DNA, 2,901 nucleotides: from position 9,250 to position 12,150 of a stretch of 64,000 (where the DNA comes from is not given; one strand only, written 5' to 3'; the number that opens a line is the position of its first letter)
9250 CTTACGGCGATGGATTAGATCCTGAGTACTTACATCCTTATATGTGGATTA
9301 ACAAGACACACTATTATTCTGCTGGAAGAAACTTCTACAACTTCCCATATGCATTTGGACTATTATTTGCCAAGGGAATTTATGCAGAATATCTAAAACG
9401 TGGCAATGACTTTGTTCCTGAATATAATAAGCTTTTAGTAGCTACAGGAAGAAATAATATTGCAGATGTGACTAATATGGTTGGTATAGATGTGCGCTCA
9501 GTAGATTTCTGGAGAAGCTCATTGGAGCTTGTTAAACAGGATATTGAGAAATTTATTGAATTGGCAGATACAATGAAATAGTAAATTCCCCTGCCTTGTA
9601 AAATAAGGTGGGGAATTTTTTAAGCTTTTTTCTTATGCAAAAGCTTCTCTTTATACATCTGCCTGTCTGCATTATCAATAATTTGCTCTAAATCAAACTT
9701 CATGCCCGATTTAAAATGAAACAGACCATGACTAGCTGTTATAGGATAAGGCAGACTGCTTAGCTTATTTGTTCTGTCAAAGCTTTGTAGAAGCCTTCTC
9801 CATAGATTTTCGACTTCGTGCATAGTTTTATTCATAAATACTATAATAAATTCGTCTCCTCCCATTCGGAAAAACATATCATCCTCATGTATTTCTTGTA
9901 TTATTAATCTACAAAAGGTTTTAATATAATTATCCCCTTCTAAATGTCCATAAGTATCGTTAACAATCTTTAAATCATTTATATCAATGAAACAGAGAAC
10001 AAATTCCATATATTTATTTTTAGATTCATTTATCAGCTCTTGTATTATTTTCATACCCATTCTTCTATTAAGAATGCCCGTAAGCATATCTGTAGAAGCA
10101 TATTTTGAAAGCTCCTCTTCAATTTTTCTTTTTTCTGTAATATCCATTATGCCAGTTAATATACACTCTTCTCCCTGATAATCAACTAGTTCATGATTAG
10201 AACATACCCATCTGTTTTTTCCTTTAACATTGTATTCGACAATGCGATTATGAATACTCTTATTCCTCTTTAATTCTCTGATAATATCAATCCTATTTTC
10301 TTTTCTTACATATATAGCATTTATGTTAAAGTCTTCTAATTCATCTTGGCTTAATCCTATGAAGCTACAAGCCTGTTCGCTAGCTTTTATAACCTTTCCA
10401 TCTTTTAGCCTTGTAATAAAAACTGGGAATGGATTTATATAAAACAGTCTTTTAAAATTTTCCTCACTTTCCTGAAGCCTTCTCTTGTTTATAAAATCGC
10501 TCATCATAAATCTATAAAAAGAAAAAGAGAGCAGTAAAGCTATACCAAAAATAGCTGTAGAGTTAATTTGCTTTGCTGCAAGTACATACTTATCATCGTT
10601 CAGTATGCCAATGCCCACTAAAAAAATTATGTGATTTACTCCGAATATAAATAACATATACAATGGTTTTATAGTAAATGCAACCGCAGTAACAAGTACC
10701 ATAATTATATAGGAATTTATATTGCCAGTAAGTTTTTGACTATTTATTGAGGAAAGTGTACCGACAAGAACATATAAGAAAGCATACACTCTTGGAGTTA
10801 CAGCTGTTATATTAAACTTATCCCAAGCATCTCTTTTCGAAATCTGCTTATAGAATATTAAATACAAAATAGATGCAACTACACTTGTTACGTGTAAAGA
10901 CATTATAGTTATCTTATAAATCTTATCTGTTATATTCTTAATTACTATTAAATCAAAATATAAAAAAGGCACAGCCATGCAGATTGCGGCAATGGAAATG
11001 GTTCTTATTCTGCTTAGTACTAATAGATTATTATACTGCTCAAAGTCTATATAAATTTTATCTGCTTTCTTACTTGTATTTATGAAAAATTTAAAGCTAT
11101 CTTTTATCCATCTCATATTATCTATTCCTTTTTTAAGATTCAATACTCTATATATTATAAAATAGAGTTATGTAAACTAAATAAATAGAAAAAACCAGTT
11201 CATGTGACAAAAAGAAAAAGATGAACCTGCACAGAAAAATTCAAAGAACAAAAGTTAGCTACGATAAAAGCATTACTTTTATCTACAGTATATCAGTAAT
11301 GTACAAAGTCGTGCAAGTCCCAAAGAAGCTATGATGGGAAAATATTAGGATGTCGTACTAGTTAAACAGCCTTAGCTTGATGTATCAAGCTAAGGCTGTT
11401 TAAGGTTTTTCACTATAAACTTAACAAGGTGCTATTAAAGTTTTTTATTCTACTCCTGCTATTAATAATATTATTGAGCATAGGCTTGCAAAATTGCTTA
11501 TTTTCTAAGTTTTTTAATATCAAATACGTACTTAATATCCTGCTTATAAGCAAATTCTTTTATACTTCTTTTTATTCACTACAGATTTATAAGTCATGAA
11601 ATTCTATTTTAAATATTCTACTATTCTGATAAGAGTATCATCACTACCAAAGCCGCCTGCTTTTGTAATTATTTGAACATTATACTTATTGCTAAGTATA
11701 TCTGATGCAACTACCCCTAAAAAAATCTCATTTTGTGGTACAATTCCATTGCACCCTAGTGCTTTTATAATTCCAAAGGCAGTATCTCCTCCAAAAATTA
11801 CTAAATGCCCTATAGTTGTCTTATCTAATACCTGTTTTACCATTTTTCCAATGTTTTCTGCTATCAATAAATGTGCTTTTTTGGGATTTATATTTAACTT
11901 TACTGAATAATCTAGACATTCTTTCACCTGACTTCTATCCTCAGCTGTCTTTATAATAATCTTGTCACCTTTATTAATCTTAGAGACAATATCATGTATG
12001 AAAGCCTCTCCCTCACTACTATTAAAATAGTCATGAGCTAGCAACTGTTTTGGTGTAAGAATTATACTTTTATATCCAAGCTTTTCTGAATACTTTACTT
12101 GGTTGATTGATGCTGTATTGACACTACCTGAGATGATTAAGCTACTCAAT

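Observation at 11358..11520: Relic 3' end of a second pmbA/tldE gene at the distal edge of the catabolic island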

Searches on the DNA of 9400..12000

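Call 45: search_rna_families(source=window, start=9400, end=12000, threshold=evalue, max_evalue=1)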
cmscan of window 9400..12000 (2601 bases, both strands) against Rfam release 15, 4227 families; matches with E-value up to 1: 3.
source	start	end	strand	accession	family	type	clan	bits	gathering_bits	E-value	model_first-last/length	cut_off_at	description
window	10513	10597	-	RF03266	mir-2943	Gene; miRNA;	-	25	76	0.079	1-71/71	no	mir-2943 microRNA precursor family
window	9562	9622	+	RF02399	NsiR1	Gene; sRNA;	-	20.9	39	0.48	1-60/60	no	Nitrogen stress-induced RNA 1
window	11362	11402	+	RF04208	MIR8742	Gene; miRNA;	-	19.4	130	0.91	1-131/131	no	MIR8742 microRNA precursor family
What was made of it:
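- No RNA family matches (call 45). No Rfam match (call 45).
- Tried and rejected: Only sub-threshold noise (call 45).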

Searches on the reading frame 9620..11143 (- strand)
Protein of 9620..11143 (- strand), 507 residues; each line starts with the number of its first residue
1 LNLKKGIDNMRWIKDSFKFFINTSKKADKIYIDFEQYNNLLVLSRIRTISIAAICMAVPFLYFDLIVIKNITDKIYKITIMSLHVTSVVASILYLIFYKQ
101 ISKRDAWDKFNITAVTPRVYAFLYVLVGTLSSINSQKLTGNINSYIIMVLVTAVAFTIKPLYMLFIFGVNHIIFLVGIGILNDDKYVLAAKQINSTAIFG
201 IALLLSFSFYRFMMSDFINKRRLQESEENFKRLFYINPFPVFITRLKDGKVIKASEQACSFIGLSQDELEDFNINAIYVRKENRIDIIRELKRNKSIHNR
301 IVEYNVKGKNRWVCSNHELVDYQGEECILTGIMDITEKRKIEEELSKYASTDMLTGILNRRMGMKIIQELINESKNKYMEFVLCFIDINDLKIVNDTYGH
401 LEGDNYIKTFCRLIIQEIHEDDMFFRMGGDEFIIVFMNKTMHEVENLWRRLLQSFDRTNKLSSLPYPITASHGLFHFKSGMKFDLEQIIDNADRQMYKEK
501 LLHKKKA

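Call 14: find_encoding_contigs(protein=window:9620-11143:-, flank=10000, max_places=10)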
Protein window:9620-11143:- (507 aa): no gene with exactly this product is on record in the collection.

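Call 16: find_encoding_contigs(protein=window:9620-11116:-, flank=10000, max_places=10)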
Protein window:9620-11116:- (498 aa): 7 contigs read that carry it; 3 places shown.
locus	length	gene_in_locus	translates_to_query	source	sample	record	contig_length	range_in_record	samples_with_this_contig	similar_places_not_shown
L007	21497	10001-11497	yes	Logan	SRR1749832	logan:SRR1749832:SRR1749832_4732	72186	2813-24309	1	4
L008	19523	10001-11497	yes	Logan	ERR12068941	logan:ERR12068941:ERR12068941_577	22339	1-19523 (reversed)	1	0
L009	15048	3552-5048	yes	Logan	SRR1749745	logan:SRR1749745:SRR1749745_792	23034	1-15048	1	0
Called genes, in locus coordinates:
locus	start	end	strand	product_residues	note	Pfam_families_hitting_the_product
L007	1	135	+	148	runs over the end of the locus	PF07331:TctB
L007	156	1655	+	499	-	PF01970:TctA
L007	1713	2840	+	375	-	PF00465:Fe-ADH, PF13685:Fe-ADH_2, PF25137:ADH_Fe_C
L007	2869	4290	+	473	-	PF01979:Amidohydro_1, PF07969:Amidohydro_3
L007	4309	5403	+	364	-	PF01168:Ala_racemase_N, PF14031:D-ser_dehydrat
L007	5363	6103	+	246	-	PF01177:Asp_Glu_race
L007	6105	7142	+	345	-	PF04166:PdxA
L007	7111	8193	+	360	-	PF08240:ADH_N, PF16912:Glu_dehyd_C, PF00107:ADH_zinc_N, PF13602:ADH_zinc_N_2 (faint)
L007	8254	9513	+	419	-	PF07005:SBD_N, PF17042:NBD_C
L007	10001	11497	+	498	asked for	PF00990:GGDEF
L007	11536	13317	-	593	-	PF08439:Peptidase_M3_N, PF01432:Peptidase_M3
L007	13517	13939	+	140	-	PF09719:C_GCAxxG_C_C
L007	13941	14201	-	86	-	PF04071:zf-like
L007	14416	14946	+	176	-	PF08645:PNK3P, PF13419:HAD_2, PF00702:Hydrolase, PF13242:Hydrolase_like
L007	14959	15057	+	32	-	-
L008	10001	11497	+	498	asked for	PF00990:GGDEF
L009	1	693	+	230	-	?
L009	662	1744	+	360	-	PF08240:ADH_N, PF16912:Glu_dehyd_C, PF00107:ADH_zinc_N, PF13602:ADH_zinc_N_2 (faint)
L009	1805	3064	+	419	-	PF07005:SBD_N, PF17042:NBD_C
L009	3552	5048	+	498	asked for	PF00990:GGDEF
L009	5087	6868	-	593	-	PF08439:Peptidase_M3_N, PF01432:Peptidase_M3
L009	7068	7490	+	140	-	PF09719:C_GCAxxG_C_C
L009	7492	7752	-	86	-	PF04071:zf-like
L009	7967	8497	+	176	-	PF08645:PNK3P, PF13419:HAD_2, PF00702:Hydrolase, PF13242:Hydrolase_like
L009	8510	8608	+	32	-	-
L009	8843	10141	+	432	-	PF02784:Orn_Arg_deC_N, PF00278:Orn_DAP_Arg_deC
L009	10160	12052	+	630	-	PF00496:SBP_bac_5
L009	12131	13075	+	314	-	PF19300:BPD_transp_1_N (weak), PF00528:BPD_transp_1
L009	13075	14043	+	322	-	PF12911:OppC_N, PF00528:BPD_transp_1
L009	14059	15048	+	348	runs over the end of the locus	PF00005:ABC_tran, PF13304:AAA_21 (weak), PF08352:oligo_HPY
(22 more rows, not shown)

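Call 23: find_homologous_proteins(query=window:9620-11116:-, max_evalue=1e-30)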
Query window:9620-11116:- (498 aa): 108 proteins with E <= 1e-30 among 8000 candidates.
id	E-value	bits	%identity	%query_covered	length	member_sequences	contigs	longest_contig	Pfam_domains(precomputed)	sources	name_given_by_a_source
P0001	0.0e+0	1101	100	100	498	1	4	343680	PF00990.27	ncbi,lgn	-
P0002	5.9e-237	805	71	100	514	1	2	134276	PF00990.27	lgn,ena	-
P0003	1.1e-224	765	68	100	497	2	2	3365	PF13426.14,PF00990.27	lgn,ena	-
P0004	5.0e-197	674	60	100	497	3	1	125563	PF00990.27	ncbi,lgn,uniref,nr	ncbi:PAS domain S-box-containing protein/diguanylate cyclase (GGDEF)-like protein [Mobilisporobacter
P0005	2.0e-176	606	55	100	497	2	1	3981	PF00990.27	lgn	-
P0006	2.2e-174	599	53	100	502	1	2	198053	PF13426.14,PF00990.27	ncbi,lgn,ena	-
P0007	2.8e-173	595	54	99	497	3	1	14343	PF13426.14,PF00989.32,PF00990.27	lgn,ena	-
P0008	1.6e-172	593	54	100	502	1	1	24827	PF13426.14,PF00990.27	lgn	-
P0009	6.4e-171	588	54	100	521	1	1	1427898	PF00990.27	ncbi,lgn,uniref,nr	ncbi:sensor domain-containing diguanylate cyclase [Anaerocolumna xylanovorans]|uniref:PAS domain S-b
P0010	1.7e-170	586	54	100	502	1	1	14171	PF13426.14,PF00990.27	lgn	-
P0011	2.8e-170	585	53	100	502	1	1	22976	PF00990.27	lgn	-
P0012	3.4e-170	585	53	100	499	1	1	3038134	PF00990.27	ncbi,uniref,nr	ncbi:diguanylate cyclase domain-containing protein [Konateibacter massiliensis]|uniref:diguanylate c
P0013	1.8e-169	583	52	100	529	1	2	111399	PF13426.14,PF13188.14,PF00990.27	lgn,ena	-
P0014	2.3e-169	582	53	99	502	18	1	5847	PF13188.14,PF00990.27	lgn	-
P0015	5.7e-169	581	51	100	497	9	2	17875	PF00990.27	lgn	-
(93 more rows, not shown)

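Call 24: find_encoding_contigs(protein=P0002, flank=10000, max_places=4)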
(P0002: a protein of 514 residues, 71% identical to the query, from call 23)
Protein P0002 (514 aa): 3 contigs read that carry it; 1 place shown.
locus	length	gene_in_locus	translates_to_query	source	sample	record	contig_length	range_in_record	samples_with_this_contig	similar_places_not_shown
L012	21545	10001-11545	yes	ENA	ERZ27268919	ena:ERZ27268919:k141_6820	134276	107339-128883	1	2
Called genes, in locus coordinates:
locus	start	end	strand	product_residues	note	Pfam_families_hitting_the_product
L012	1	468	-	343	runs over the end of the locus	PF01208:URO-D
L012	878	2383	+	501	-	PF00479:G6PD_N, PF02781:G6PD_C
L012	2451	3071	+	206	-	PF04199:Cyclase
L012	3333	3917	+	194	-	PF00440:TetR_N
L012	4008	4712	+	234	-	PF00005:ABC_tran, PF02463:SMC_N (faint)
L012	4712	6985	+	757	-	PF02687:FtsX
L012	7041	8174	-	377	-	PF01053:Cys_Met_Meta_PP, PF00266:Aminotran_5 (weak), PF02347:GDC-P (faint)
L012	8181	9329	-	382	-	PF01053:Cys_Met_Meta_PP, PF00155:Aminotran_1_2 (weak), PF00266:Aminotran_5 (weak)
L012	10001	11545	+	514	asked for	PF00990:GGDEF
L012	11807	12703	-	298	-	PF00561:Abhydrolase_1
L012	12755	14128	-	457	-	PF07690:MFS_1, PF13347:MFS_2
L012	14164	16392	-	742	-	PF22666:Glyco_hydro_2_N2, PF02837:Glyco_hydro_2_N, PF02836:Glyco_hydro_2_C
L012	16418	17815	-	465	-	PF02952:Fucose_iso_C (faint)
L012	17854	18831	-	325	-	PF00294:PfkB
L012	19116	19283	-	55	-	-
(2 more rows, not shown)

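Call 25: find_encoding_contigs(protein=P0004, flank=10000, max_places=4)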
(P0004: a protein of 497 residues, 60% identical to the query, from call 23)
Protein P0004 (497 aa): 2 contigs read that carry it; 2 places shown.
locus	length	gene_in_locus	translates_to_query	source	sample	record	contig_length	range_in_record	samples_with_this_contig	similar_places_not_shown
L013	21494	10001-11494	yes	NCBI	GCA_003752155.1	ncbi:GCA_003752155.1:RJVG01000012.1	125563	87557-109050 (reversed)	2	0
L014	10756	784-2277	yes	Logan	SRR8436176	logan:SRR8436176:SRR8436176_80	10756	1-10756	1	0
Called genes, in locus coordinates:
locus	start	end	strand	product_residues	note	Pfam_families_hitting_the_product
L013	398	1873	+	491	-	PF00005:ABC_tran, PF02463:SMC_N (faint), PF13401:AAA_22 (faint), PF13555:AAA_29 (faint), PF01926:MMR_HSR1 (faint), PF13304:AAA_21 (faint), PF00005:ABC_tran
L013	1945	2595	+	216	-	PF00132:Hexapep, PF14602:Hexapep_2 (weak)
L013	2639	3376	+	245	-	PF27120:YybI_C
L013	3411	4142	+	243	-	PF01209:Ubie_methyltran (weak), PF01728:FtsJ, PF08003:Methyltransf_9, PF13489:Methyltransf_23, PF13649:Methyltransf_25, PF13847:Methyltransf_31, PF08241:Methyltransf_11, PF08242:Methyltransf_12, +2 more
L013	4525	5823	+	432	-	PF03995:Inhibitor_I36 (faint), PF08964:Crystall_3 (faint), PF00030:Crystall, PF04450:BSP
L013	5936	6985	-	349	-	PF01795:Methyltransf_5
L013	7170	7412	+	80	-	-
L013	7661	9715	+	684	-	PF02743:dCache_1, PF22673:MCP-like_PDC_1, PF00672:HAMP, PF00015:MCPsignal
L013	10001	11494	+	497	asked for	PF00990:GGDEF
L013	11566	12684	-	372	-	PF00950:ABC-3, PF01032:FecCD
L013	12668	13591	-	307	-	PF00950:ABC-3, PF01032:FecCD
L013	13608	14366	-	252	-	PF13476:AAA_23 (faint), PF00005:ABC_tran, PF02463:SMC_N (faint), PF13555:AAA_29 (weak), PF13304:AAA_21 (faint)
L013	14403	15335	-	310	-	PF01297:ZnuA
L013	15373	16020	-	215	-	PF01325:Fe_dep_repress, PF13545:HTH_Crp_2 (faint), PF02742:Fe_dep_repr_C, PF04023:FeoA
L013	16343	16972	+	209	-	PF00440:TetR_N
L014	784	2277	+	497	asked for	PF00990:GGDEF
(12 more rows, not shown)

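Call 37: find_encoding_contigs(protein=P0003, flank=10000, max_places=3)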
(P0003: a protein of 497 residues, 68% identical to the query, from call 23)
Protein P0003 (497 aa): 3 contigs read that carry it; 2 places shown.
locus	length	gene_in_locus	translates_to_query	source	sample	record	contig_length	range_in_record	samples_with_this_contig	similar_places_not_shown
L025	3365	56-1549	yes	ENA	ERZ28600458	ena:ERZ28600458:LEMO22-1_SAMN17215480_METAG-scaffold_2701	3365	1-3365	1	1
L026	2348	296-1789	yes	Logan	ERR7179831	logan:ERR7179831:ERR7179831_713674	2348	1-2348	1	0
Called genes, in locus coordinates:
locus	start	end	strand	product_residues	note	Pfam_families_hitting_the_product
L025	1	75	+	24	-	?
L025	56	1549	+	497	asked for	PF13426:PAS_9 (weak), PF00990:GGDEF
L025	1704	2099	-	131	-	PF00380:Ribosomal_S9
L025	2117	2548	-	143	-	PF00572:Ribosomal_L13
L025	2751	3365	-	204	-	?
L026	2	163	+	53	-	?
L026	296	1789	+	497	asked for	PF13426:PAS_9 (weak), PF00990:GGDEF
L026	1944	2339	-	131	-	PF00380:Ribosomal_S9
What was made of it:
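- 9620..11116 (-): PAS/GGDEF diguanylate cyclase gene. It is also absent from this site in all relatives, and its nearest homologues (71%, 68%, 60%) lie in unrelated contexts. calls 16, 23-25, 37
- GGDEF homologues lie in other contexts (calls 24, 25, 37).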
